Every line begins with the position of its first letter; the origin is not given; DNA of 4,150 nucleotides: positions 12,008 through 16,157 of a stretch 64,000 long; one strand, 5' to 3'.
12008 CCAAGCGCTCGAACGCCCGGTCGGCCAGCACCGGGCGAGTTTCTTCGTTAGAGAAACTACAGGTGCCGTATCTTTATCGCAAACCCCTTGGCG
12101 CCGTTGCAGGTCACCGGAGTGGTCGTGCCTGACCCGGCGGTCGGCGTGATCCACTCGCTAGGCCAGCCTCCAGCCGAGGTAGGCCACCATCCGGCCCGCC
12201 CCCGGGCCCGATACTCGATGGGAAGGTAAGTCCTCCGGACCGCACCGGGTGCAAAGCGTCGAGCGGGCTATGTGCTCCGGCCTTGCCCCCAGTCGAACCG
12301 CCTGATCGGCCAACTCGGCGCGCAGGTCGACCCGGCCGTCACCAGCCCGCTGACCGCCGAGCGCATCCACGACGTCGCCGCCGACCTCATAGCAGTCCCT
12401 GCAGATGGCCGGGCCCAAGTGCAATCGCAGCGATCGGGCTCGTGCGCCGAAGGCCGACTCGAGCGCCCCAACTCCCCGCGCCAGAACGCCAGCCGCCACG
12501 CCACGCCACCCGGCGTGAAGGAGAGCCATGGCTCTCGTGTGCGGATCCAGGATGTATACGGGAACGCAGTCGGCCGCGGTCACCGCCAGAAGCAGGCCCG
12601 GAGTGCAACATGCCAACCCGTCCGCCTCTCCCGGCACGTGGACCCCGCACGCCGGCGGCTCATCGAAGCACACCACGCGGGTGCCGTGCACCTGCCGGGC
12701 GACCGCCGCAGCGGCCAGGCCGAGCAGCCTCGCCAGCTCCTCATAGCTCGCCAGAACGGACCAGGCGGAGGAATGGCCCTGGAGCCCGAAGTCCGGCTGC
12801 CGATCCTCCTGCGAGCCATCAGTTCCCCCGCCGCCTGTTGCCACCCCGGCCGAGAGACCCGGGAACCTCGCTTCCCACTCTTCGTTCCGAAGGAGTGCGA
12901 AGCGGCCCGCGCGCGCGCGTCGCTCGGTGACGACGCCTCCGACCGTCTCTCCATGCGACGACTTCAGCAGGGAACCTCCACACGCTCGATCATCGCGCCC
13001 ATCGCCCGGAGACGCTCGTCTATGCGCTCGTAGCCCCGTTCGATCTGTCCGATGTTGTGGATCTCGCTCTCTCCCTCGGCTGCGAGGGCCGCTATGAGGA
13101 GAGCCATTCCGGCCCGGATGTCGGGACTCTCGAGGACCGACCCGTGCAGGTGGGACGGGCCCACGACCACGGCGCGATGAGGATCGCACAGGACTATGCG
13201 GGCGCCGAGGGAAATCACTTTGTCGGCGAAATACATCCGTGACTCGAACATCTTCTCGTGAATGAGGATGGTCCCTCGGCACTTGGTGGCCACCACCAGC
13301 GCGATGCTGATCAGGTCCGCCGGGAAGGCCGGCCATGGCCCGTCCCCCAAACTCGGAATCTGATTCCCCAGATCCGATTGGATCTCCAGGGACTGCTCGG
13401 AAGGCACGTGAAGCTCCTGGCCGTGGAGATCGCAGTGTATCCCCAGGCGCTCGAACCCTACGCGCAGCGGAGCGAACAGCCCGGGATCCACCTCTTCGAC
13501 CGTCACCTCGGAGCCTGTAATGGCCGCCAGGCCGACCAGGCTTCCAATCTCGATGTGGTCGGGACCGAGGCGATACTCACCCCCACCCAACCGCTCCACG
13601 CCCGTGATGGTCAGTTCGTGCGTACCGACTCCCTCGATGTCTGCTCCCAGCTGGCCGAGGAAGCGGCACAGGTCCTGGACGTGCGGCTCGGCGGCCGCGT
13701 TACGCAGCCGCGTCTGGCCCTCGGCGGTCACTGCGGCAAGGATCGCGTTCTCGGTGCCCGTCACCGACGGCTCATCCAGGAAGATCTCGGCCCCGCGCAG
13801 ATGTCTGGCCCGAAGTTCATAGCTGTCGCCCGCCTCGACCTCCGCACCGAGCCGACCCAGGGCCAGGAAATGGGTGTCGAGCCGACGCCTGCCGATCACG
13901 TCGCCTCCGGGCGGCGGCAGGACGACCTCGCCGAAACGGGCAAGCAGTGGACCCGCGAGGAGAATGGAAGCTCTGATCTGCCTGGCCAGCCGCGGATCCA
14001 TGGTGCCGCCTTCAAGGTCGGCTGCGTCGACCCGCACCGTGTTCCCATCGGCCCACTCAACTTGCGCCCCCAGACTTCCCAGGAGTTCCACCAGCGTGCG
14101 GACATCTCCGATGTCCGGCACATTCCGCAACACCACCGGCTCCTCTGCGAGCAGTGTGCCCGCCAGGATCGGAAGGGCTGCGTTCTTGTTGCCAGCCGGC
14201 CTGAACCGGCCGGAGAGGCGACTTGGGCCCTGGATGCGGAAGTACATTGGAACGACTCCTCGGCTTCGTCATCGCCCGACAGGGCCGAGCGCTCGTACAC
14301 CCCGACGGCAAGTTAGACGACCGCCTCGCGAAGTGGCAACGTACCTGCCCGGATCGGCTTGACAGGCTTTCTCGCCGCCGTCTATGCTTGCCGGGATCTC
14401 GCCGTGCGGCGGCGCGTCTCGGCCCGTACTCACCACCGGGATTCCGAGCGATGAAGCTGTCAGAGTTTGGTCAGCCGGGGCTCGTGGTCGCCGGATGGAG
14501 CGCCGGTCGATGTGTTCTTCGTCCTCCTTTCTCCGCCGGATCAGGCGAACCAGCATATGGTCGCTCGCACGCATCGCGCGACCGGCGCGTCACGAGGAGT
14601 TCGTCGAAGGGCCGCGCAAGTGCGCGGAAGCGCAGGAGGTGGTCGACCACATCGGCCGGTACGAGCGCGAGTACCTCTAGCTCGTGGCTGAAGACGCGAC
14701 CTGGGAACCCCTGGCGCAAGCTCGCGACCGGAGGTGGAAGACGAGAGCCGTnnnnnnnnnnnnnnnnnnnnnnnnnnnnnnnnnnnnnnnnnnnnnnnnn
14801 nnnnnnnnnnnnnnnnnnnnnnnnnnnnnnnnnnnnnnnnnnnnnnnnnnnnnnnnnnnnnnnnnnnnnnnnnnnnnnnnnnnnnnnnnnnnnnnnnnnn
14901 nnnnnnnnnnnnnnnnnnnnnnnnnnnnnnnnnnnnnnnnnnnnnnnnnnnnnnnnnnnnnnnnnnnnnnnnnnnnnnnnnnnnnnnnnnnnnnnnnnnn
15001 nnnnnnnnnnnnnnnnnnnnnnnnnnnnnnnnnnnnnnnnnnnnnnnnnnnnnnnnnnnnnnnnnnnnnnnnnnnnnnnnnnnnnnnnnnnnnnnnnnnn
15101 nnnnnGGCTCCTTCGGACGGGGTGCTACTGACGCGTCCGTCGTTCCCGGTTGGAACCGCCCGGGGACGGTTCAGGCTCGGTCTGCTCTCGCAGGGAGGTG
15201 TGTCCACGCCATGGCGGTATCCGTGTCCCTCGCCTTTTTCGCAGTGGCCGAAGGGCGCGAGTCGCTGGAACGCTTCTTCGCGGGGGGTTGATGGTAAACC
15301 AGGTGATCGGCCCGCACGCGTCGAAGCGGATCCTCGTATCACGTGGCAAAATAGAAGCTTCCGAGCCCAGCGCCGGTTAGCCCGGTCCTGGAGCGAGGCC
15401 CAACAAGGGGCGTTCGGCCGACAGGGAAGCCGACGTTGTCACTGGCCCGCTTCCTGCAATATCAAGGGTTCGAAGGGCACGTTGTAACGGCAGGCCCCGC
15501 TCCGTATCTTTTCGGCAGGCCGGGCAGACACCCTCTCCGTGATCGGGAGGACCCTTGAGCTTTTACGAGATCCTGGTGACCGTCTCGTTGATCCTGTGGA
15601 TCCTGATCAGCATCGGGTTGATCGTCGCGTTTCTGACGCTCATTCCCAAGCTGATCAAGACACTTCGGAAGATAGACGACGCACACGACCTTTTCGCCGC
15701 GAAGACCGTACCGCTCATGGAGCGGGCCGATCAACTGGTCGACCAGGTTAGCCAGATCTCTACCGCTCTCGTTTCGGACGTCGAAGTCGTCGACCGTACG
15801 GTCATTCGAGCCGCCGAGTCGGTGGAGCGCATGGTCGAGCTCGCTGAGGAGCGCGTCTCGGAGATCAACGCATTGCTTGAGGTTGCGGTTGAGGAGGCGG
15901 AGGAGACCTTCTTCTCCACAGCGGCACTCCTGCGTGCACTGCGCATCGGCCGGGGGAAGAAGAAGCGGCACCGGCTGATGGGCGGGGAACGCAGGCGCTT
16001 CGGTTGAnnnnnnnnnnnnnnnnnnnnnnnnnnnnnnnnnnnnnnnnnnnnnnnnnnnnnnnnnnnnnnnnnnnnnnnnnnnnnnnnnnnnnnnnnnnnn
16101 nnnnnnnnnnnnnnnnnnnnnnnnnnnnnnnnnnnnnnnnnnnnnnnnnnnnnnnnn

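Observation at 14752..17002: Plus-strand island of a P-II-like protein, a DUF948-like membrane protein and a secreted Zn-PLC/P1-nuclease, with GC-poorer codons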

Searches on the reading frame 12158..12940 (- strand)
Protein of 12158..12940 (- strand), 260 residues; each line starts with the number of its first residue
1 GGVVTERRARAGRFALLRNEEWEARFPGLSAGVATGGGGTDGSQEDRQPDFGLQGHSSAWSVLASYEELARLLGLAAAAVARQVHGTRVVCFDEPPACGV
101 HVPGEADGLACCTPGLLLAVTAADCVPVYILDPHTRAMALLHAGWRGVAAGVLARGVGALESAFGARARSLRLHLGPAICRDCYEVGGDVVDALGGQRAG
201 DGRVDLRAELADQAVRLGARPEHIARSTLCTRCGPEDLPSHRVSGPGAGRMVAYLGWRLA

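Call 81: search_protein_families(library=pfam, proteins=[window:12158-12940:-], max_evalue=0.00001)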
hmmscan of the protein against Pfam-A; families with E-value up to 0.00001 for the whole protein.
window:12158-12940:- (260 aa): 1 family
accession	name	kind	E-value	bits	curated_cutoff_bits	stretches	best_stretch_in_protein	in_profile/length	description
PF02578.20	Cu-oxidase_4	-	2.4e-46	158.5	22.9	1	58-254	24-236/238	Multi-copper polyphenol oxidoreductase laccase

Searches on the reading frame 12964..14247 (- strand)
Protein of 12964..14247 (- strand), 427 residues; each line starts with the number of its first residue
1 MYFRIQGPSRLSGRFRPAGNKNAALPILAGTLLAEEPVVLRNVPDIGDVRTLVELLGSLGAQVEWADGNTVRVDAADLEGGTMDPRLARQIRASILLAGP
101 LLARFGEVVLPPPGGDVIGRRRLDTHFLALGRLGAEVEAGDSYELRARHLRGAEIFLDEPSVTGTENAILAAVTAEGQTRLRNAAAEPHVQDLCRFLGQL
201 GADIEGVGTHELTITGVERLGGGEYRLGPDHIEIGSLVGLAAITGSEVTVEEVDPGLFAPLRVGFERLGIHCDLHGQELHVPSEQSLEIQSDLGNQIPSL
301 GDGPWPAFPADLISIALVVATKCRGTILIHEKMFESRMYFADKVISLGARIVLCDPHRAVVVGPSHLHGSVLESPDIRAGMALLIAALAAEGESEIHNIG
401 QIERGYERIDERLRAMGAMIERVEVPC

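Call 81: search_protein_families(library=pfam, proteins=[window:12964-14247:-], max_evalue=0.00001)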
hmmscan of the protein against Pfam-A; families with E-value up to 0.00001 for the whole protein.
window:12964-14247:- (427 aa): 1 family
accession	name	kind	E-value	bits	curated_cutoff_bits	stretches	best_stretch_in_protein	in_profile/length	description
PF00275.25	EPSP_synthase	-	2.5e-63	214.7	22.8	1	5-413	1-417/417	EPSP synthase (3-phosphoshikimate 1-carboxyvinyltransferase)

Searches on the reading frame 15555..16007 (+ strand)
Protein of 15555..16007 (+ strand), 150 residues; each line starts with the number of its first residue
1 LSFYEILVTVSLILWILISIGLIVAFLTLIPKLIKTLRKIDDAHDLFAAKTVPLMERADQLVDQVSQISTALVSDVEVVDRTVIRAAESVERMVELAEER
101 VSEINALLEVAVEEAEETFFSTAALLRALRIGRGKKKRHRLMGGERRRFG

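Call 3: search_protein_families(library=pfam, proteins=[window:15555-16007:+], max_evalue=1)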
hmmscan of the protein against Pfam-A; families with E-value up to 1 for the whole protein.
window:15555-16007:+ (150 aa): 7 families
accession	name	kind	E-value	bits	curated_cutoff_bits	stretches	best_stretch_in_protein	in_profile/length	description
PF02734.22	Dak2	-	0.011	16.1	27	1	61-130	75-145/174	DAK2 domain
PF06305.16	LapA_dom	-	0.04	14.3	28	1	8-40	15-49/64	Lipopolysaccharide assembly protein A domain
PF02110.20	HK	-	0.056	13.2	27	1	33-88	14-69/247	Hydroxyethylthiazole kinase family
PF06103.16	DUF948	-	0.099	13.3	37.2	1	24-90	8-80/89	Bacterial protein of unknown function (DUF948)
PF00210.30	Ferritin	-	0.19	12.1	24.5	1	42-127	32-119/142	Ferritin-like domain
PF18915.5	DUF5667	-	0.29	12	27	1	88-118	28-59/99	Domain of unknown function (DUF5667)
PF16982.10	Flp1_like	-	0.36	10.8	33.5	1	9-37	11-39/49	Putative Flagellin, Flp1-like, domain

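Call 4: search_protein_families(library=ncbifam, proteins=[window:15555-16007:+], max_evalue=1)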
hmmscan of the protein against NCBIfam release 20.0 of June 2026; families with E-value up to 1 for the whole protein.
window:15555-16007:+ (150 aa): 7 families
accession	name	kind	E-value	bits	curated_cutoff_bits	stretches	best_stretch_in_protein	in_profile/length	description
NF011049.0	PRK14479.1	subfamily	0.046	12.3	492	1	54-137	464-540/568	dihydroxyacetone kinase family protein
TIGR00694.1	thiM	equivalog_domain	0.058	12.9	256.4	1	36-88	17-69/249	hydroxyethylthiazole kinase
NF008775.0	PRK11819.1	equivalog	0.067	11.8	599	1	53-149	79-172/556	energy-dependent translational throttle protein EttA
TIGR03719.1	ABC_ABC_ChvD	subfamily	0.096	11.2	806.75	1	53-149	77-170/552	energy-dependent translational throttle protein EttA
NF038389.1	ArsS_fam_HK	equivalog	0.11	12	250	1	11-76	131-196/403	ArsS family sensor histidine kinase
NF037944.1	holin_2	subfamily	0.13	12.5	50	1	13-51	5-42/64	bacteriophage holin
NF046105.1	TransRegNosR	equivalog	0.62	8.3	1000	1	45-117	113-184/680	transcriptional regulator NosR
